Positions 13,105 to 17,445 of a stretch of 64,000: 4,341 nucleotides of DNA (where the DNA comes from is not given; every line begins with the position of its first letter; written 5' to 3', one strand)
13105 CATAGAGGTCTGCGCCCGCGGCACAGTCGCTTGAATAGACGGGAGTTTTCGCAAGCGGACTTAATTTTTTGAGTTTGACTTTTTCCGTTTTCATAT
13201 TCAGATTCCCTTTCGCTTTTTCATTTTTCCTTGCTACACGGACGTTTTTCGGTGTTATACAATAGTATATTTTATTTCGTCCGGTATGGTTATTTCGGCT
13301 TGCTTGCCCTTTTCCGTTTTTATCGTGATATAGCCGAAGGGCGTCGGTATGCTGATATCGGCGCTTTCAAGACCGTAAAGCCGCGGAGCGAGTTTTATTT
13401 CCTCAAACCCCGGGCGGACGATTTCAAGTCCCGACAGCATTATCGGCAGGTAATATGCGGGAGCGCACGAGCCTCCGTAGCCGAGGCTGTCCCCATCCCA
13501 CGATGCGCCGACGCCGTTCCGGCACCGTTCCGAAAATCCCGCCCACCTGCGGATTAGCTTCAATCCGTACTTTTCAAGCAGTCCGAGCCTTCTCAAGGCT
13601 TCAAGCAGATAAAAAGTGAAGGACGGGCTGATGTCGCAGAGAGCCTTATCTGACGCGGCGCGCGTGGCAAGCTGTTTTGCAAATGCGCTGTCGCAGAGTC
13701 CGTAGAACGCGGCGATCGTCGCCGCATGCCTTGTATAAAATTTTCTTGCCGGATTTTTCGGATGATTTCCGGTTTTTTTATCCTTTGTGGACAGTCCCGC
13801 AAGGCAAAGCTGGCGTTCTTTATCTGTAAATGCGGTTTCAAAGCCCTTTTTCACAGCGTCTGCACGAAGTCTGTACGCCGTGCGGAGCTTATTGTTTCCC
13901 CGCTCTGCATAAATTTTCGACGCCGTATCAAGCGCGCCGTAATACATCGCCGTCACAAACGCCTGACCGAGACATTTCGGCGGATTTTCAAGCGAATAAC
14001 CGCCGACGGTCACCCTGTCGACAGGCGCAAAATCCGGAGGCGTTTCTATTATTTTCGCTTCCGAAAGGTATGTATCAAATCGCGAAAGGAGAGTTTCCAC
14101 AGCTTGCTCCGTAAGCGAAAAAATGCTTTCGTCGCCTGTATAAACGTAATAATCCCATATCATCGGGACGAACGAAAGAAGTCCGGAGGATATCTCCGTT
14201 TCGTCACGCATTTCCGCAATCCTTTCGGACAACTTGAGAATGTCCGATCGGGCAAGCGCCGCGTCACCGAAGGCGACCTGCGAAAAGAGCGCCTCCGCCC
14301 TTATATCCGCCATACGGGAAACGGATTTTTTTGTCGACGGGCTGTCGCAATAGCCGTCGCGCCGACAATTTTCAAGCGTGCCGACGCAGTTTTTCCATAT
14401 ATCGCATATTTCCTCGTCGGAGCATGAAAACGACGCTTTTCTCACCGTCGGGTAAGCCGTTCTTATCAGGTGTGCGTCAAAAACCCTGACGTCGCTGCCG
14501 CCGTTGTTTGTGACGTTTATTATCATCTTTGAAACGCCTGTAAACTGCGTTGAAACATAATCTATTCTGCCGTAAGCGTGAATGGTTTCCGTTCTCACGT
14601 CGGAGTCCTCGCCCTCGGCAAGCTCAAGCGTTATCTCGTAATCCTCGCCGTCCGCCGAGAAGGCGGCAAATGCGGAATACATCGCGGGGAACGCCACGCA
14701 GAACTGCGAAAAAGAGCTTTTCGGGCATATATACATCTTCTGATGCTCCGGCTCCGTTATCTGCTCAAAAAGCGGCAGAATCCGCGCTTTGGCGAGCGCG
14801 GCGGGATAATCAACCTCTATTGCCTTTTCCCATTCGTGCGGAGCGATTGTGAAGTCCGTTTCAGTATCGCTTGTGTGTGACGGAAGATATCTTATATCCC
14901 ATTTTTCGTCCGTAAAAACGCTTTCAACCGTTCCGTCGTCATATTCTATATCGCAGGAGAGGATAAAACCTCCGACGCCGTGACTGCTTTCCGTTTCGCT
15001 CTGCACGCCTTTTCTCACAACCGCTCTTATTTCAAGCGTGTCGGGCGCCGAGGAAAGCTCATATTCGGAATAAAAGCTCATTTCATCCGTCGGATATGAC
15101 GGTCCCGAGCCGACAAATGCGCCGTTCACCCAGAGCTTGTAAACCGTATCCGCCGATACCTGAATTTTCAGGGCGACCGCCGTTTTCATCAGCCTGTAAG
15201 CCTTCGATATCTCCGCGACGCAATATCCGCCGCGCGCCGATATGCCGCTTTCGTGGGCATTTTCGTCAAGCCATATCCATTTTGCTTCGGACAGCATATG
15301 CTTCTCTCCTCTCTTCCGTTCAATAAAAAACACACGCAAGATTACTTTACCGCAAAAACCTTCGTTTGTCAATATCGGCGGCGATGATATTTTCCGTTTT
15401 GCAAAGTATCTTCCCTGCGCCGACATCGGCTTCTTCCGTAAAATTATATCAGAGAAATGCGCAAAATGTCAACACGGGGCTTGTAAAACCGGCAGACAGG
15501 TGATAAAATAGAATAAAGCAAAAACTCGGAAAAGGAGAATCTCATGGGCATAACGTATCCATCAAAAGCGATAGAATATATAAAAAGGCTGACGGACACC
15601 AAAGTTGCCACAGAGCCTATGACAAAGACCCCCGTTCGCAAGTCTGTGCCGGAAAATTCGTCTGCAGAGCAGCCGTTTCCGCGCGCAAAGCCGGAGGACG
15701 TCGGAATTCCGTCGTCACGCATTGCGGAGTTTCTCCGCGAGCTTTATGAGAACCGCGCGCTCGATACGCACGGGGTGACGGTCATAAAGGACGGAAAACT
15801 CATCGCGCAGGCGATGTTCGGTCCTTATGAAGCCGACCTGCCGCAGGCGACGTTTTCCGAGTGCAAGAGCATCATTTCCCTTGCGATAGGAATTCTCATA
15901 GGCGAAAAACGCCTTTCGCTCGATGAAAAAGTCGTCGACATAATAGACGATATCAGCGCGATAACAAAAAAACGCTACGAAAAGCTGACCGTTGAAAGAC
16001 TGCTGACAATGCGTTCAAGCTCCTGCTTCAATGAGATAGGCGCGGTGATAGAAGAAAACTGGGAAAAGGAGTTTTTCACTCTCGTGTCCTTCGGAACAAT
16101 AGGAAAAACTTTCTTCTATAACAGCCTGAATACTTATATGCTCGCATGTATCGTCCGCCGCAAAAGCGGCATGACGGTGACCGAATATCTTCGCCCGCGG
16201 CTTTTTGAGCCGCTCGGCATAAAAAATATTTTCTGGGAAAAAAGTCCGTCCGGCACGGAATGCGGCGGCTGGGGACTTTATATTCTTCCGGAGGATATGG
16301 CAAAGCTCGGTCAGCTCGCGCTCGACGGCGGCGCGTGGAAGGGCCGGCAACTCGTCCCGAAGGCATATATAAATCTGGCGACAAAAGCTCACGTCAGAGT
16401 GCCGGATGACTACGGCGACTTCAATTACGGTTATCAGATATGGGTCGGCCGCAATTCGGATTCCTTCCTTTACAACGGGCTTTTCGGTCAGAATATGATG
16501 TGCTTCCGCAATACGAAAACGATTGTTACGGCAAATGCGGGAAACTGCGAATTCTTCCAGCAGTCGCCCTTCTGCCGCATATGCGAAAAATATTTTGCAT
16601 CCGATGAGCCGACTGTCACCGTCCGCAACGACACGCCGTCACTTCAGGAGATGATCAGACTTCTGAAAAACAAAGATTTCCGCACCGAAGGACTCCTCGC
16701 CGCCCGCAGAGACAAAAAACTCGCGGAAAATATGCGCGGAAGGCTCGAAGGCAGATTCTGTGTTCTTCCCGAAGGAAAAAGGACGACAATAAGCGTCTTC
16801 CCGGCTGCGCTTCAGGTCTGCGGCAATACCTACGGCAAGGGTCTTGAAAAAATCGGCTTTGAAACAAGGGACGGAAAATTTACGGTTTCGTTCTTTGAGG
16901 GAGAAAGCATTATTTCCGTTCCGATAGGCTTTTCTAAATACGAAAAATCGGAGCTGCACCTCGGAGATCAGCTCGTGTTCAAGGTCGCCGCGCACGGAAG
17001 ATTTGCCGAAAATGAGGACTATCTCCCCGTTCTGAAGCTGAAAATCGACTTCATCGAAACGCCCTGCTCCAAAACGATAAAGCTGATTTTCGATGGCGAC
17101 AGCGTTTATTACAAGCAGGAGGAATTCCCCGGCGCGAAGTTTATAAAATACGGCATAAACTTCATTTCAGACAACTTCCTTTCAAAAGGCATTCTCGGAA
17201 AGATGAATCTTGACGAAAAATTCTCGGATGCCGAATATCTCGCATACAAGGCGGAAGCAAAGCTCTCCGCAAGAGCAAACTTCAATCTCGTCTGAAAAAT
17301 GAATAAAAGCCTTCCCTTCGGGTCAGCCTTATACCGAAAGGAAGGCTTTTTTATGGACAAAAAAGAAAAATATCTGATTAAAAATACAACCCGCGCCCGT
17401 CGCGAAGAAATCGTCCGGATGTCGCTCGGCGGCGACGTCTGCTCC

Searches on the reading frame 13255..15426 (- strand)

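Call 8: search_protein_families(library=pfam, proteins=[window:13255-15426:-], max_evalue=0.00001)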
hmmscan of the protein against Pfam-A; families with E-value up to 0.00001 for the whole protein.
window:13255-15426:- (723 aa): 1 family
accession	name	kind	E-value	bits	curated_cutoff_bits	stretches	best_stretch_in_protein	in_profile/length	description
PF17389.8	Bac_rhamnosid6H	-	7.1e-07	29.3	24.5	0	330-549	3-219/339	Bacterial alpha-L-rhamnosidase 6 hairpin glycosidase domain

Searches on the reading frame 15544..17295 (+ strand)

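Call 8: search_protein_families(library=pfam, proteins=[window:15544-17295:+], max_evalue=0.00001)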
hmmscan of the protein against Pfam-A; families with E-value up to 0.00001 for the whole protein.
window:15544-17295:+ (583 aa): 1 family
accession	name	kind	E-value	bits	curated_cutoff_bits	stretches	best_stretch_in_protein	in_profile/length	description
PF00144.29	Beta-lactamase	-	2.9e-22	79.7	27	1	63-329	4-305/329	Beta-lactamase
